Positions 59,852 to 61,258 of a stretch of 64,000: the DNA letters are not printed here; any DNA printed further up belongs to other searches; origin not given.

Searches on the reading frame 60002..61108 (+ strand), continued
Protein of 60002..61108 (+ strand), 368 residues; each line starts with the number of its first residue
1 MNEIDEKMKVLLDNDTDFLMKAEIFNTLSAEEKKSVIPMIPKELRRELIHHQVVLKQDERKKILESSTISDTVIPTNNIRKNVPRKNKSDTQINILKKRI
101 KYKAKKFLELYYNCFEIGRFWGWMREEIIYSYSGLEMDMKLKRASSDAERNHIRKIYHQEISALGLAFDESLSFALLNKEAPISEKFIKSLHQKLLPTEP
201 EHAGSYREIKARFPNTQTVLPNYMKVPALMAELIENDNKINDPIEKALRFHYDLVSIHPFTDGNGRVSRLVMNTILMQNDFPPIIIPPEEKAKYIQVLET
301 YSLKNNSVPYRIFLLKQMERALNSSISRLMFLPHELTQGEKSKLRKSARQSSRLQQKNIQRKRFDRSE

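Call 18: find_encoding_contigs(protein=P0005, flank=6000, max_places=3)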
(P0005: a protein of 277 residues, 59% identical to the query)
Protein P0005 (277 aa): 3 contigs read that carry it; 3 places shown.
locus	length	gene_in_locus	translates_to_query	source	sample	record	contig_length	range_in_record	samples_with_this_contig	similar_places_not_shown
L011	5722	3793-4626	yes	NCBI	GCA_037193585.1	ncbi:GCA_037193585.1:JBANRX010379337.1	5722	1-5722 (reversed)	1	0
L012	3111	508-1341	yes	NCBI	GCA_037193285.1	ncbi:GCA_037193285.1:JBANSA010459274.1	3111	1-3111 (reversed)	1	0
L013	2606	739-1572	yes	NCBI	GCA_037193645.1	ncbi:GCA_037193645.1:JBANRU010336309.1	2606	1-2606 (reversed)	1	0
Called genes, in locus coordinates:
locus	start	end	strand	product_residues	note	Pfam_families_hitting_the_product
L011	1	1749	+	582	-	?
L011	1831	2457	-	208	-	PF25311:WDGH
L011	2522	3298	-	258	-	PF13084:DUF3943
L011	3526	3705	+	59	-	-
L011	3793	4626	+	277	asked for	PF02661:Fic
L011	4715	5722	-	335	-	?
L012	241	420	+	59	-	-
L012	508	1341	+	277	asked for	PF02661:Fic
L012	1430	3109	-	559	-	?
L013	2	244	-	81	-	?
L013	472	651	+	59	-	-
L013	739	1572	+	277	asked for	PF02661:Fic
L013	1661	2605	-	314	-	?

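Call 28: search_protein_families(library=pfam, proteins=[L001:7057-7860:-, L011:4715-5722:-, L010:1-303:-, L001:9431-9661:+, L001:9793-10950:+, L012:1430-3109:-], max_evalue=0.01)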
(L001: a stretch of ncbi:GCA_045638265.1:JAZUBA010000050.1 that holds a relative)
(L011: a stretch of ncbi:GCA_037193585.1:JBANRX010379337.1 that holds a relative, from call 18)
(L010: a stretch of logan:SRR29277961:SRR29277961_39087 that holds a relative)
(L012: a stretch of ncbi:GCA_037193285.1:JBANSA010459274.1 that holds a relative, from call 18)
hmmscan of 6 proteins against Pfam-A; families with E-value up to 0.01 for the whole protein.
L001:7057-7860:- (267 aa): 0 families

L011:4715-5722:- (335 aa): 1 family
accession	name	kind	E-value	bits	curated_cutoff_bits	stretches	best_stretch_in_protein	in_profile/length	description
PF00183.23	HSP90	-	3.8e-101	340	24.4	1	2-334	153-489/518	Hsp90 protein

L010:1-303:- (101 aa): 0 families

L001:9431-9661:+ (76 aa): 0 families

L001:9793-10950:+ (385 aa): 0 families

L012:1430-3109:- (559 aa): 3 families
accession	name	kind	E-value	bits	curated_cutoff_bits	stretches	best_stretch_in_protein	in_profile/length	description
PF00183.23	HSP90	-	1.2e-128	430.7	24.4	1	153-558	77-489/518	Hsp90 protein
PF13589.12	HATPase_c_3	-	1.9e-09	38.1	25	1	5-93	21-103/137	Histidine kinase-, DNA gyrase B-, and HSP90-like ATPase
PF02518.31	HATPase_c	-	0.004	18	26.4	1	5-121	28-109/111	Histidine kinase-, DNA gyrase B-, and HSP90-like ATPase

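Call 34: predict_structure(alignment_id=A3)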
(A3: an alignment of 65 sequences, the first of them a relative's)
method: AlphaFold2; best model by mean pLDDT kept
length: 368 residues; sequences in the alignment: 65
mean_pLDDT: 89.7   pTM: 0.73
mean pLDDT of the five models: 89.7, 88.9, 87.0, 86.8, 84.7
residues with pLDDT >= 90: 260; 70-90: 78; 50-70: 11; < 50: 19
segments of 3 or more residues with pLDDT < 50: 67-74, 76-85
pLDDT, mean of each block of 10 residues (from residue 1): 79 89 90 86 89 81 55 38 59 96 97 96 97 82 86 91 97 96 98 95 96 88 98 98 98 98 96 98 97 96 96 98 98 92 94 95 84
secondary structure, 60 per line:
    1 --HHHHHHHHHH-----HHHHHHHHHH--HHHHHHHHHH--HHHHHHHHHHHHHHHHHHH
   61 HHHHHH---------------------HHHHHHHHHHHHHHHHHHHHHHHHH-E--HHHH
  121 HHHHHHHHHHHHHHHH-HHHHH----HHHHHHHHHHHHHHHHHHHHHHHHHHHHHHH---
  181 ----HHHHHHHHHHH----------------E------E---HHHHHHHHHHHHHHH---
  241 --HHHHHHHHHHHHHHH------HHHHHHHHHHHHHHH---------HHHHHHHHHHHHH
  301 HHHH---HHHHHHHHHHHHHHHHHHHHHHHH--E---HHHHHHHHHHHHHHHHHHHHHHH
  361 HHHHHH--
elements in order: H3-12 H18-27 H30-39 H42-66 H88-112 H117-136 H138-142 H147-177 H185-195 H223-237 H243-257 H264-278 H288-304 H308-331 H338-366

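Call 36: fold_search(model_id=the predicted structure, library=pdb)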
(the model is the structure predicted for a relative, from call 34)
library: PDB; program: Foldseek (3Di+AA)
matches with E <= 10: 463; with E <= 0.001: 63
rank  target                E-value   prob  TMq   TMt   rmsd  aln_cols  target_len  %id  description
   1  6i7k                  6.7e-12  1.00  0.45  0.50  18.9       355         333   18  Crystal structure of monomeric FICD mutant L258D complexed with MgATP (released 2019-09-25)
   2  4u04_A                1.7e-11  1.00  0.41  0.47  17.3       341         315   19  Structure of a eukaryotic fic domain containing protein (released 2014-12-10)
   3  4u0u_A                2.0e-11  1.00  0.46  0.50  15.1       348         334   18  Wild type eukaryotic fic domain containing protein with ADP (released 2014-12-10)
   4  7b7z_A                2.3e-11  1.00  0.50  0.53  15.8       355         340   20  DeAMPylation complex of monomeric FICD and AMPylated BiP (state 1) (released 2021-07-07)
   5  6i7l                  2.3e-11  1.00  0.48  0.53  17.9       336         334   20  Crystal structure of monomeric FICD mutant L258D complexed with MgAMP-PNP (released 2019-09-25)
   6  4u04_B                3.2e-11  1.00  0.47  0.53  14.9       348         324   20  Structure of a eukaryotic fic domain containing protein (released 2014-12-10)
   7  6i7h                  3.3e-11  1.00  0.47  0.52  15.4       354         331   19  Crystal structure of dimeric FICD mutant K256S (released 2019-09-25)
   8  4u0z_H                4.0e-11  1.00  0.46  0.52  15.1       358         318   19  Eukaryotic Fic Domain containing protein with bound APCPP (released 2014-12-10)
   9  4u0z_F                4.0e-11  1.00  0.46  0.52  15.1       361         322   19  Eukaryotic Fic Domain containing protein with bound APCPP (released 2014-12-10)
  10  6i7g_B                4.0e-11  1.00  0.45  0.48  16.8       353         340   19  Crystal structure of dimeric wild type FICD complexed with ATP (released 2019-09-25)
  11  4u0z_G                4.8e-11  1.00  0.45  0.51  15.2       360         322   19  Eukaryotic Fic Domain containing protein with bound APCPP (released 2014-12-10)
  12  9yz5_A                5.0e-11  1.00  0.42  0.47  16.7       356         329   18  human FicD bound with farnesyl pyrophosphate (released 2026-02-25)
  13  4u0z_A                5.5e-11  1.00  0.45  0.51  15.2       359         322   19  Eukaryotic Fic Domain containing protein with bound APCPP (released 2014-12-10)
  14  4u0z_B                5.5e-11  1.00  0.44  0.49  15.1       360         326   18  Eukaryotic Fic Domain containing protein with bound APCPP (released 2014-12-10)
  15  4u0z_E                6.3e-11  1.00  0.41  0.45  19.9       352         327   19  Eukaryotic Fic Domain containing protein with bound APCPP (released 2014-12-10)
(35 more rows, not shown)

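Call 49: search_protein_representatives(alignment_id=A1)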
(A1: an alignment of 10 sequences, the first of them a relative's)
Query: 10 sequences, 363 profile positions. Proteins with E-value up to 0.001 (for the whole library): 15056; up to 1e-10: 3535; up to 1e-30: 37. The best 150 are listed.
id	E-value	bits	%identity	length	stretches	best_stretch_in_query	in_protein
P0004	2.7e-172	589.2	-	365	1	3-363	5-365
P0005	4.6e-155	532.4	-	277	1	88-363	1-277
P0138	1.1e-85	304.2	-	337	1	23-342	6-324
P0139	2.1e-60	221.0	-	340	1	22-337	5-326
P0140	4.4e-43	164.0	-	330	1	123-328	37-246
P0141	3.9e-42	160.9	-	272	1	100-341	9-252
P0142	6.0e-42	160.3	-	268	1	163-328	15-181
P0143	2.1e-40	155.2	-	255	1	103-324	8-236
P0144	1.1e-39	152.9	-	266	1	103-340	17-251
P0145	2.4e-36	141.9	-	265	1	93-336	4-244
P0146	3.8e-36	141.2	-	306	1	105-329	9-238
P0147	5.2e-36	140.8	-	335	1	123-325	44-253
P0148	9.7e-36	139.9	-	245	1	174-324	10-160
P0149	1.1e-35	139.8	-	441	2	121-307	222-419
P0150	1.2e-35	139.5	-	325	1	122-327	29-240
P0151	2.0e-35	138.9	-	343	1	26-339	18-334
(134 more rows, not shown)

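Call 57: search_protein_families(library=padloc, proteins=[window:60002-61108:+], max_evalue=0.01)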
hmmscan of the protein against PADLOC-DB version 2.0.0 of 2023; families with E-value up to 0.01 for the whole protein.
window:60002-61108:+ (368 aa): 9 families
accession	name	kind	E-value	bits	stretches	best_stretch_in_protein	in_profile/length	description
PDLC04836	PDC-S04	-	2.3e-24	83.9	1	174-307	80-218/244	-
PDLC04840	PDC-S04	-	3.3e-23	80.6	1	151-303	46-201/227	-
PDLC03963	SoFic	-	2.2e-22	77.9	1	157-348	90-288/361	-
PDLC04837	PDC-S04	-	4e-21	73.4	1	179-309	81-215/234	-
PDLC04839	PDC-S04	-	2.2e-15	54.9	1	158-299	31-184/205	-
PDLC04966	PDC-S24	-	3.1e-13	47.4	1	180-303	229-370/497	-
PDLC04838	PDC-S04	-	6.4e-08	30.6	1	180-282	60-168/209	-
PDLC04842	PDC-S04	-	7.5e-05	20.5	1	186-307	45-161/202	-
PDLC04841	PDC-S04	-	0.0017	16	1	176-299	133-251/292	-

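Call 58: search_protein_families(library=phrogs, proteins=[window:60002-61108:+], max_evalue=0.001)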
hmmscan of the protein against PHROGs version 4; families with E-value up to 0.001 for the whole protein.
window:60002-61108:+ (368 aa): 5 families
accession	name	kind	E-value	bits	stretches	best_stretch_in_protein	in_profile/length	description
phrog_11900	-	unknown function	1.6e-28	100.8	1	164-319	58-218/230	-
phrog_5978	-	unknown function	1.2e-23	84.8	1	175-352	104-300/364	-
phrog_13548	-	unknown function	4.2e-06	27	1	222-279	165-223/379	-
phrog_23170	-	unknown function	5.2e-06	27.3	1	179-275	38-142/191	-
phrog_12747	-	unknown function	6e-05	23.7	1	187-278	58-158/211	-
